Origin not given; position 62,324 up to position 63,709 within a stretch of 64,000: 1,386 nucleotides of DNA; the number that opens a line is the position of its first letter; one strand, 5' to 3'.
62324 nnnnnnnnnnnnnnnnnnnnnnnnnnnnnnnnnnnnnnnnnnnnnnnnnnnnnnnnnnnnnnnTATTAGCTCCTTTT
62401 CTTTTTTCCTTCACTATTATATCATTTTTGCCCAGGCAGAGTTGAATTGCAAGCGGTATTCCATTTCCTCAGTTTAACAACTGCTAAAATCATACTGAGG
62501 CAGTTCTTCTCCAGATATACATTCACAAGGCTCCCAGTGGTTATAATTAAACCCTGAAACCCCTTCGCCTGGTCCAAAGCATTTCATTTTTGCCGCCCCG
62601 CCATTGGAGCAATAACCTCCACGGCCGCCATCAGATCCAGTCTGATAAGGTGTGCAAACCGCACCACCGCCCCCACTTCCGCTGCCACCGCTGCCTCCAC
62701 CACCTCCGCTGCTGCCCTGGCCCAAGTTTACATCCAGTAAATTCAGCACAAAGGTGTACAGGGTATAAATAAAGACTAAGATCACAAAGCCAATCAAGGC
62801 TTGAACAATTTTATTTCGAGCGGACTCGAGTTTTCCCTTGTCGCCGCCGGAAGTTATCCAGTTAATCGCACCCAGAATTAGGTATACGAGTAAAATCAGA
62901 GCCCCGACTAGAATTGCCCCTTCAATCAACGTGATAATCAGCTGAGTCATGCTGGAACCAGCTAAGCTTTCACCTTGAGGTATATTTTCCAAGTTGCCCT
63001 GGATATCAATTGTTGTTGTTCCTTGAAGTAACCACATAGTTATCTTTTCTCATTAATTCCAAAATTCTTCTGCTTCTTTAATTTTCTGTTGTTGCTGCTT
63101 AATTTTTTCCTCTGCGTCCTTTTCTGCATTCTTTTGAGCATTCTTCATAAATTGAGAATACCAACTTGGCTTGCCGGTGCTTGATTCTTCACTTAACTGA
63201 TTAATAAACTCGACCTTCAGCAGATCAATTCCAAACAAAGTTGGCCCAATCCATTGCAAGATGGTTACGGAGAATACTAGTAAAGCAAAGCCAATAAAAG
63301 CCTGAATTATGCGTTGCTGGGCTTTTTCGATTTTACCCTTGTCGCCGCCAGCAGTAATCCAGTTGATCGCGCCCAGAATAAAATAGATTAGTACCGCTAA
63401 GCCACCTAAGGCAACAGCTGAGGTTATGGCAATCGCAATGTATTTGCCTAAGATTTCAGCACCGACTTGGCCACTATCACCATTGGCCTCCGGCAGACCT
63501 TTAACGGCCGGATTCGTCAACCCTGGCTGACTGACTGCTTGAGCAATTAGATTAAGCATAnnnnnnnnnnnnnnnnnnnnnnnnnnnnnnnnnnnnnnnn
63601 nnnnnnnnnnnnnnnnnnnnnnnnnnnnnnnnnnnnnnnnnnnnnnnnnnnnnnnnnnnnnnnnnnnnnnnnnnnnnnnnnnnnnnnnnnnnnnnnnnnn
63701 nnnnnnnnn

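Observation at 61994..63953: Tandem array of four divergent T4SS-pilin-like paralogs, one with a Gly-linker and 6-Cys C-terminal knot-like module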

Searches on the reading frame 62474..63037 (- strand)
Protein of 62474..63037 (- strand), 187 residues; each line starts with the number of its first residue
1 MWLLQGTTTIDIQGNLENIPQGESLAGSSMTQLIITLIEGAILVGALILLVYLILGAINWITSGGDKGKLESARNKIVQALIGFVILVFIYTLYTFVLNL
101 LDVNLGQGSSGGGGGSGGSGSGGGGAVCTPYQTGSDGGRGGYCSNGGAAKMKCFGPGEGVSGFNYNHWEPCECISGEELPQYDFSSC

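Call 3: search_protein_families(library=pfam, proteins=[window:62474-63037:-], max_evalue=1)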
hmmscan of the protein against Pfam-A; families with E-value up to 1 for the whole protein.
window:62474-63037:- (187 aa): 4 families
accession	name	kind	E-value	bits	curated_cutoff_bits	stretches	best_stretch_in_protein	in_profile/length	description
PF18895.5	T4SS_pilin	-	1.4e-05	25.5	26.6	1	30-97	5-71/71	Type IV secretion system pilin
PF06570.16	DUF1129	-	0.12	12.4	29.1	1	28-105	106-179/207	Protein of unknown function (DUF1129)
PF24003.1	DUF7319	-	0.22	11.4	27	1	17-99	107-170/205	Domain of unknown function (DUF7319)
PF19865.4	DUF6338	-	0.3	11.1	26.5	1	40-99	42-103/205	Family of unknown function (DUF6338)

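Call 4: search_protein_families(library=ncbifam, proteins=[window:62474-63037:-], max_evalue=1)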
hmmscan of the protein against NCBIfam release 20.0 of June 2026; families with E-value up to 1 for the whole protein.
window:62474-63037:- (187 aa): 4 families
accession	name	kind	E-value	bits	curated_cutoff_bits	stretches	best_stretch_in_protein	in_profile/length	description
NF045849.1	ICE_MMCAP2_0565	equivalog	2.8e-05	23.7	40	1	32-99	11-78/80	Mbov_0395 family pilin-like conjugal transfer protein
NF038392.1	div_DrpB_YedR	equivalog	0.016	15.5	50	0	63-93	43-73/86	cell division protein DrpB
NF052523.2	TafF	equivalog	0.12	11.5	420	1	96-152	141-190/379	TafF family fimbrial protein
NF010558.0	PRK13953.1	equivalog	0.13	12.3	197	1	27-101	27-96/128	large conductance mechanosensitive channel protein MscL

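Call 10: find_encoding_contigs(protein=window:62474-63037:-, flank=10000, max_places=6)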
Protein window:62474-63037:- (187 aa): no gene with exactly this product is on record in the collection.

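Call 16: find_homologous_proteins(query=window:62474-63037:-, max_evalue=0.001)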
Query window:62474-63037:- (187 aa): 42 proteins with E <= 0.001 among 2219 candidates.
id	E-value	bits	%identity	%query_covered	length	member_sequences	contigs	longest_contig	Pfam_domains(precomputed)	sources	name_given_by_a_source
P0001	5.3e-116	403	98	100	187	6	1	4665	PF18895.6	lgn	-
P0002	6.8e-85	302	75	100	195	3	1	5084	PF18895.6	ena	-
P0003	5.3e-84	299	71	100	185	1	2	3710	PF18895.6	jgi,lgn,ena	-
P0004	3.8e-78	280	65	97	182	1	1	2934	PF18895.6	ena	-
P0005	2.9e-77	277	67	100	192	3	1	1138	PF18895.6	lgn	-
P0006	7.7e-76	272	68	100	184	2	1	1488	PF18895.6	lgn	-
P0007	2.1e-75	271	65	99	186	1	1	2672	PF18895.6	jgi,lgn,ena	-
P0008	2.6e-75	271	63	100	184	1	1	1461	PF18895.6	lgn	-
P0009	2.7e-74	267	64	99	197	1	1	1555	PF18895.6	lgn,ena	-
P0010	2.1e-72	261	68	98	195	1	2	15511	PF18895.6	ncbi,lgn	-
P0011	6.0e-65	237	61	100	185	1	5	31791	PF18895.6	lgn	-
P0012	1.0e-56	210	59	100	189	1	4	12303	PF18895.6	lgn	-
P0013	2.6e-44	169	46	97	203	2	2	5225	-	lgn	-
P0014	8.1e-44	168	45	98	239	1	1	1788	PF18895.6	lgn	-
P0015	2.5e-41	160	42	97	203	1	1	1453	PF18895.6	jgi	jgi:hypothetical protein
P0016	4.1e-28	117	40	90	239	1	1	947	PF18895.6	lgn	-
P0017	3.9e-26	110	37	92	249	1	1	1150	PF18895.6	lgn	-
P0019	6.4e-17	80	42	57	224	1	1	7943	PF18895.6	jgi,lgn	jgi:hypothetical protein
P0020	2.7e-14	71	46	48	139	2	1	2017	PF18895.6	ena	-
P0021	7.5e-14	70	45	41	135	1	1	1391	PF18895.6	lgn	-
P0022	1.9e-13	69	48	42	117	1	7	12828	PF18895.6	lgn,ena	-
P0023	3.1e-13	68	57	35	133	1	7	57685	PF18895.6,PF04956.19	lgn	-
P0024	5.0e-13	67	57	37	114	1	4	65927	PF18895.6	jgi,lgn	-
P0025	5.2e-12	64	49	40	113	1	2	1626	PF18895.6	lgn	-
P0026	2.0e-10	59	86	11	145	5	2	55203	PF18895.6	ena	-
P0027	6.5e-10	57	49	24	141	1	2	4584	PF18895.6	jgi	jgi:hypothetical protein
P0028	1.0e-9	57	39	50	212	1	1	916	PF18895.6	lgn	-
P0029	1.5e-9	56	39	43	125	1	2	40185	PF18895.6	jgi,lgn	jgi:hypothetical protein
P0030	1.7e-9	56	48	35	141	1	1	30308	PF18895.6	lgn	-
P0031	1.9e-9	56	45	35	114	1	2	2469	PF18895.6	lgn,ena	-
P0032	2.3e-9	55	49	24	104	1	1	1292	PF18895.6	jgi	jgi:hypothetical protein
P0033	5.8e-9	54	51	26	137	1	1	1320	PF18895.6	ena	-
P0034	7.0e-9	54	70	18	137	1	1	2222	PF18895.6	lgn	-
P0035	7.4e-9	54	39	44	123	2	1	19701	PF18895.6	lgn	-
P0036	1.1e-8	53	48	36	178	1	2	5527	PF18895.6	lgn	-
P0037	1.6e-8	53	48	33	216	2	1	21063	PF18895.6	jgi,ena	jgi:hypothetical protein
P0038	1.7e-8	53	38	52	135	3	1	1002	PF18895.6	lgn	-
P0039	3.9e-8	51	44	42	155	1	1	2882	PF18895.6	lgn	-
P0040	8.8e-8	50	50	25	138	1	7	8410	PF18895.6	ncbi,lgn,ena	-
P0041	3.4e-6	45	42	32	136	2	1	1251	PF18895.6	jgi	-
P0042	9.2e-6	44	39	39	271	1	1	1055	PF18895.6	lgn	-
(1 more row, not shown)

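Call 29: predict_structure(alignment_id=A2)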
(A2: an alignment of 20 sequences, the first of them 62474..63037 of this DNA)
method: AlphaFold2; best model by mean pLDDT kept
length: 187 residues; sequences in the alignment: 20
mean_pLDDT: 70.7   pTM: 0.33
mean pLDDT of the five models: 70.7, 70.7, 65.6, 65.1, 64.7
residues with pLDDT >= 90: 9; 70-90: 112; 50-70: 18; < 50: 48
segments of 3 or more residues with pLDDT < 50: 1-27, 105-125
pLDDT, mean of each block of 10 residues (from residue 1): 39 43 45 69 84 84 80 85 87 76 48 35 54 86 89 88 86 89 80
secondary structure, 60 per line:
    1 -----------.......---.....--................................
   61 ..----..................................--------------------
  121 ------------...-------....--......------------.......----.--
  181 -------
elements in order: H12-18 H22-26 H29-62 H67-100 E133-135 E149-154 E167-173

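Call 33: fold_search(model_id=the predicted structure, library=pdb)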
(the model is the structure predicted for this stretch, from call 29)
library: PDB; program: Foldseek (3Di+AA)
matches with E <= 10: 72; with E <= 0.001: 0
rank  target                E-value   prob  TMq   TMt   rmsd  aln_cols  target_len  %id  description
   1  2y3h_A                1.8e+00  0.57  0.32  0.52   9.1       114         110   13  E63Q mutant of Cupriavidus metallidurans CH34 CnrXs (released 2011-03-30)
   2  6s1k_E                1.8e+00  0.23  0.27  0.40   7.0        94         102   19  E. coli Core Signaling Unit, carrying QQQQ receptor mutation (released 2020-01-22)
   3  3epv_C                2.0e+00  0.69  0.31  0.52   7.2        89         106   13  X-ray Structure of the Metal-sensor CnrX in both the Apo- and Copper-bound Forms (released 2008-11-25)
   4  3zg1_A                2.7e+00  0.84  0.30  0.50   2.8        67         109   12  NI-BOUND FORM OF M123A MUTANT OF CUPRIAVIDUS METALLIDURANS CH34 CNRXS (released 2013-10-23)
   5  8dfu_0                2.9e+00  0.38  0.31  0.61   6.9        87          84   15  Cryo-EM structure of conjugation pili from Aeropyrum pernix (released 2023-03-22)
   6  4h63_V                3.2e+00  0.30  0.33  0.48   6.7        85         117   16  Structure of the Schizosaccharomyces pombe Mediator head module (released 2012-10-31)
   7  8vc9_B                3.2e+00  0.18  0.24  0.13  11.8        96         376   18  Hybrid response regulator LvrB from Leptospira / phosphorylated REC form (released 2024-12-18)
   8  2y3h_B                3.6e+00  0.60  0.31  0.51   6.7        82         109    8  E63Q mutant of Cupriavidus metallidurans CH34 CnrXs (released 2011-03-30)
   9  5n9j_Z                3.6e+00  0.15  0.27  0.38   7.3        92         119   17  Core Mediator of transcriptional regulation (released 2017-05-17)
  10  2y39                  3.9e+00  0.44  0.31  0.50   7.7        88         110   12  Ni-bound form of Cupriavidus metallidurans CH34 CnrXs (released 2011-03-30)
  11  2y3d_A                4.1e+00  0.21  0.27  0.42   8.0        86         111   16  Zn-bound form of Cupriavidus metallidurans CH34 CnrXs (released 2011-03-30)
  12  3g6b_A                4.1e+00  0.14  0.29  0.26   8.1        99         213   15  Crystal structure of a Soluble Chemoreceptor from Thermotoga maritima Asn217Ile mutant (released 2009-07-28)
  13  2y3h_C                4.4e+00  0.41  0.31  0.51   7.5        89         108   12  E63Q mutant of Cupriavidus metallidurans CH34 CnrXs (released 2011-03-30)
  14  8zar_C                4.4e+00  0.23  0.30  0.17   8.4        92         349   16  EmrAB-TolC MFS-type tripartite multidrug efflux pump FA (released 2025-04-30)
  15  8vc9_E                4.4e+00  0.21  0.27  0.15  10.3        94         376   16  Hybrid response regulator LvrB from Leptospira / phosphorylated REC form (released 2024-12-18)
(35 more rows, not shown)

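Call 35: find_related_loci(query=A2, collection=genome_contigs, flank=10000)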
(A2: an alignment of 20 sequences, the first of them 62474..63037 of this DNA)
Query A2 (187 aa) in genome_contigs; peptide patterns used: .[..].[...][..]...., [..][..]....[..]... (x = any residue, [..] = any of these).
500 stretches matched a pattern; 482 encode a relative of the query (tblastn E <= 1e-3); the best 80 are kept; 80 distinct loci.
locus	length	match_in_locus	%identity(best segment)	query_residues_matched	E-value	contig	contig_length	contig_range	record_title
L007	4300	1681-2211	68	5-187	1e-56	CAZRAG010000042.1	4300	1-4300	MAG TPA_asm: uncultured Pseudomonadales bacterium isolate SRP093185_co1_24 genome assembly, contig: NODE_15412_length_43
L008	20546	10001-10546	43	8-187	1e-41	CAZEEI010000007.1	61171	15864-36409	MAG TPA_asm: uncultured Pseudomonadales bacterium isolate SRP192927_co7_719 genome assembly, contig: NODE_637_length_611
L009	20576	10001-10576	43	3-187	1e-36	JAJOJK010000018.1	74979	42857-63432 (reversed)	MAG: Candidatus Woesebacteria bacterium isolate S5C87 S5CNODE_42_length_74979_cov_5.302771, whole genome shotgun sequenc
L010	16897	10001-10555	45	3-187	1e-34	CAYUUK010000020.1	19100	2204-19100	MAG TPA_asm: uncultured Pseudomonadales bacterium isolate SRP141376_co5_90 genome assembly, contig: NODE_6949_length_191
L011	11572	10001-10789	41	3-184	8e-32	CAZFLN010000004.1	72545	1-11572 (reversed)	MAG TPA_asm: uncultured Pseudomonadales bacterium isolate SRP344714_co1_414 genome assembly, contig: NODE_810_length_725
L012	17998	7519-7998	42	27-187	8e-27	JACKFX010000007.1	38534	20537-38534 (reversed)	MAG: Pseudomonadales bacterium isolate HK-STAS-PATE-16 HK-STAS-PATE-16_7, whole genome shotgun sequence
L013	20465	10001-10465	40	33-187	1e-24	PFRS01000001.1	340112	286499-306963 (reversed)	MAG: Candidatus Pacebacteria bacterium CG_4_9_14_0_2_um_filter_40_15 CG_4_9_14_0.2_um_filter_scaffold_0_c, whole genome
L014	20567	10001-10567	35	13-187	1e-23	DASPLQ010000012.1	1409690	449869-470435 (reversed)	MAG TPA_asm: Vitreimonas sp. isolate SMAG_U12069 k141_91001, whole genome shotgun sequence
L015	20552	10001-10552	38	27-187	5e-23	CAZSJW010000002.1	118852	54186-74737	MAG TPA_asm: uncultured Pseudomonadales bacterium isolate SRP286056_co2_78 genome assembly, contig: NODE_132_length_1188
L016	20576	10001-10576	35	1-187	8e-22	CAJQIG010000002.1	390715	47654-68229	uncultured Patescibacteria group bacterium isolate 0.2_20180412_Bin_MAXBIN_228_sub_1 genome assembly, contig: c_00000000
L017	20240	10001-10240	53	20-100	5e-19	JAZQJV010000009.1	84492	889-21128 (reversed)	MAG: Patescibacteria group bacterium isolate T1900044616_TS20190082.MAGScoT_cleanbin_000078 SGB_856_k141_1866871, whole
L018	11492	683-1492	45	7-100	5e-19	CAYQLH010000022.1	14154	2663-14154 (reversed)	MAG TPA_asm: uncultured Pseudomonadales bacterium isolate SRP278969_co1_166 genome assembly, contig: NODE_5816_length_14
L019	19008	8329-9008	42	3-108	8e-19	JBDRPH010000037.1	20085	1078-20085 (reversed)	MAG: Candidatus Paceibacterota bacterium isolate MEGAHIT-group-2.107 k141_1134065, whole genome shotgun sequence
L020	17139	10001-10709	43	22-105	6e-18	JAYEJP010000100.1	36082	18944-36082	MAG: Patescibacteria group bacterium isolate MAG160 MAG160_100, whole genome shotgun sequence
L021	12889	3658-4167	42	28-187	2e-17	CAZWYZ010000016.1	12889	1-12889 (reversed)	MAG TPA_asm: uncultured Pseudomonadales bacterium isolate SRP286056_co1_495 genome assembly, contig: NODE_6134_length_12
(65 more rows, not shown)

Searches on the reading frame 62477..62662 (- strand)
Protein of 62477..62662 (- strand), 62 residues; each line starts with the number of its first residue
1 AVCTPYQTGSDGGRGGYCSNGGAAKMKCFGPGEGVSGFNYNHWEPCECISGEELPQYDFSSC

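Call 26: search_protein_families(library=pfam, proteins=[window:62477-62662:-], max_evalue=10)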
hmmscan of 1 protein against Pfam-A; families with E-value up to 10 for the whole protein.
window:62477-62662:- (62 aa): 0 families

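Call 27: search_solved_structures(query=A3, max_evalue=10)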
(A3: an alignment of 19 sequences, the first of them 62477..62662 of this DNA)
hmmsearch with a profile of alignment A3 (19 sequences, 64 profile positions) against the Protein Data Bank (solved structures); distinct sequences matched with E-value up to 10: 9.
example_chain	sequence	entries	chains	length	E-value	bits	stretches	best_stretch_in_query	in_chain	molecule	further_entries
9ghj_B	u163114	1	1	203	0.19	15.4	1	15-44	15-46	Glycoprotein G2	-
2hw0_A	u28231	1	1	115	0.28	14.8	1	4-34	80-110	Replicase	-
9mew_C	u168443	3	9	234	0.33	14.6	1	15-44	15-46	JUNV GP2 | Pre-glycoprotein polyprotein GP complex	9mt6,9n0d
9qqn_A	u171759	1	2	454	0.6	13.8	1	15-44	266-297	Pre-glycoprotein polyprotein GP complex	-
7lar_A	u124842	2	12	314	0.73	13.5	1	4-35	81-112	ATP-dependent helicase Rep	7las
7zoi_A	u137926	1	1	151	0.98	13.1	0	9-42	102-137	Glycoside hydrolase family 18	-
5xor_A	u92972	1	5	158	1.1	12.9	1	4-35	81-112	Rep protein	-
9q6h_D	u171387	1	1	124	2.2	12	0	18-45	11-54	nb125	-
3dwa_A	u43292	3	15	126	6.5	10.5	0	27-45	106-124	Subtilase cytotoxin, subunit B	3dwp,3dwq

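Call 37: predict_structure(alignment_id=A3)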
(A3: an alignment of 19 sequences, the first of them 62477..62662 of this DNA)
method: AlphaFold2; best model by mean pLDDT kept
length: 62 residues; sequences in the alignment: 19
mean_pLDDT: 94.5   pTM: 0.77
mean pLDDT of the five models: 94.5, 94.2, 93.0, 92.2, 91.9
residues with pLDDT >= 90: 58; 70-90: 3; 50-70: 1; < 50: 0
segments of 3 or more residues with pLDDT < 50: none
pLDDT, mean of each block of 10 residues (from residue 1): 90 96 97 95 96 96 85
secondary structure, 60 per line:
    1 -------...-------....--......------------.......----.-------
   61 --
elements in order: E8-10 E24-29 E42-48

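Call 38: search_protein_representatives(alignment_id=A3)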
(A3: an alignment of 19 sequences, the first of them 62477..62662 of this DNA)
Query: 19 sequences, 64 profile positions. Proteins with E-value up to 0.001 (for the whole library): 22; up to 1e-10: 16; up to 1e-30: 0. The best 22 are listed.
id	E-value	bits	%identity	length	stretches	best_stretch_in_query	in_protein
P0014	7.3e-24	100.0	-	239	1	2-64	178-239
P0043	9.3e-23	96.5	-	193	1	4-64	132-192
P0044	2.8e-19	85.3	-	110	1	5-64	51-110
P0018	3.3e-17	78.7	-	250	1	2-64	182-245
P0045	8.7e-16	74.2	-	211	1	4-64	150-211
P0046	1.1e-15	73.8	-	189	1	3-64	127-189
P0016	1.8e-15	73.2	-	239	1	2-64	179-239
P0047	1.1e-14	70.6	-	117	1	8-62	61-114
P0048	1.1e-14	70.6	-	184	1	7-64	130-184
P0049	1.2e-14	70.5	-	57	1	8-64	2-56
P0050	2.6e-14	69.4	-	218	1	2-64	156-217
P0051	1.1e-12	64.3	-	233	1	3-55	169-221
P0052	1.1e-12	64.3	-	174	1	4-54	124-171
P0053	2.8e-12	62.9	-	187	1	6-62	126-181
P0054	1.1e-11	61.1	-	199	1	2-64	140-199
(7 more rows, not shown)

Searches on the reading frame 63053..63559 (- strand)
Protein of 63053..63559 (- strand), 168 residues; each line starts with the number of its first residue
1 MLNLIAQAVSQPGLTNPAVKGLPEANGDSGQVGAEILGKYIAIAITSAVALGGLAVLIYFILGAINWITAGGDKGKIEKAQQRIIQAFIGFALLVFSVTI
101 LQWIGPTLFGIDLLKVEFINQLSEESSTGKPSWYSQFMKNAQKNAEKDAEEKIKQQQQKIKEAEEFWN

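Call 3: search_protein_families(library=pfam, proteins=[window:63053-63559:-], max_evalue=1)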
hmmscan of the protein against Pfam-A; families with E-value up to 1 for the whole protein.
window:63053-63559:- (168 aa): 3 families
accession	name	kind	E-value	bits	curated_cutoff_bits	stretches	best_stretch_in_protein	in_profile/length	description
PF18895.5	T4SS_pilin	-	3.7e-06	27.3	26.6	1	48-104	16-71/71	Type IV secretion system pilin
PF16118.10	DUF4834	-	0.16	13.3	27.8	1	87-162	8-78/99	Domain of unknown function (DUF4834)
PF10011.15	DUF2254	-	0.54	9.4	28.8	0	39-124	121-168/368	Predicted membrane protein (DUF2254)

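Call 4: search_protein_families(library=ncbifam, proteins=[window:63053-63559:-], max_evalue=1)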
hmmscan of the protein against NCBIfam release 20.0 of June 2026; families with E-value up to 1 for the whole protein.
window:63053-63559:- (168 aa): 8 families
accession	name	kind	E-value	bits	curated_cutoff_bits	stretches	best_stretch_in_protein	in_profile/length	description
TIGR03943.1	TIGR03943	equivalog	0.0014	18.1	88.8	1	37-138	5-106/221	TIGR03943 family putative permease subunit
NF045473.1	Opp1C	equivalog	0.0019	17.7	350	1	31-110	54-132/267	nickel/cobalt ABC transporter permease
NF045849.1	ICE_MMCAP2_0565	equivalog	0.0032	17.1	40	1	34-102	6-74/80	Mbov_0395 family pilin-like conjugal transfer protein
NF045474.1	Opp2C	equivalog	0.0038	16.9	300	1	32-109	27-103/236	nickel transporter permease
NF008160.0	PRK10913.1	equivalog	0.0061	16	483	1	31-110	85-163/300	dipeptide ABC transporter permease DppC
NF047333.1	Chlam_inc_CT214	subfamily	0.0085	15.3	90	1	36-162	18-146/500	CT214 family putative inclusion membrane protein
NF033704.1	helico_Hpn_like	equivalog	0.033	14.4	35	1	139-161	41-63/71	nickel-binding protein HpnL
NF045753.1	MPN449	equivalog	0.04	13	500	1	36-146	212-320/451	MPN449 family protein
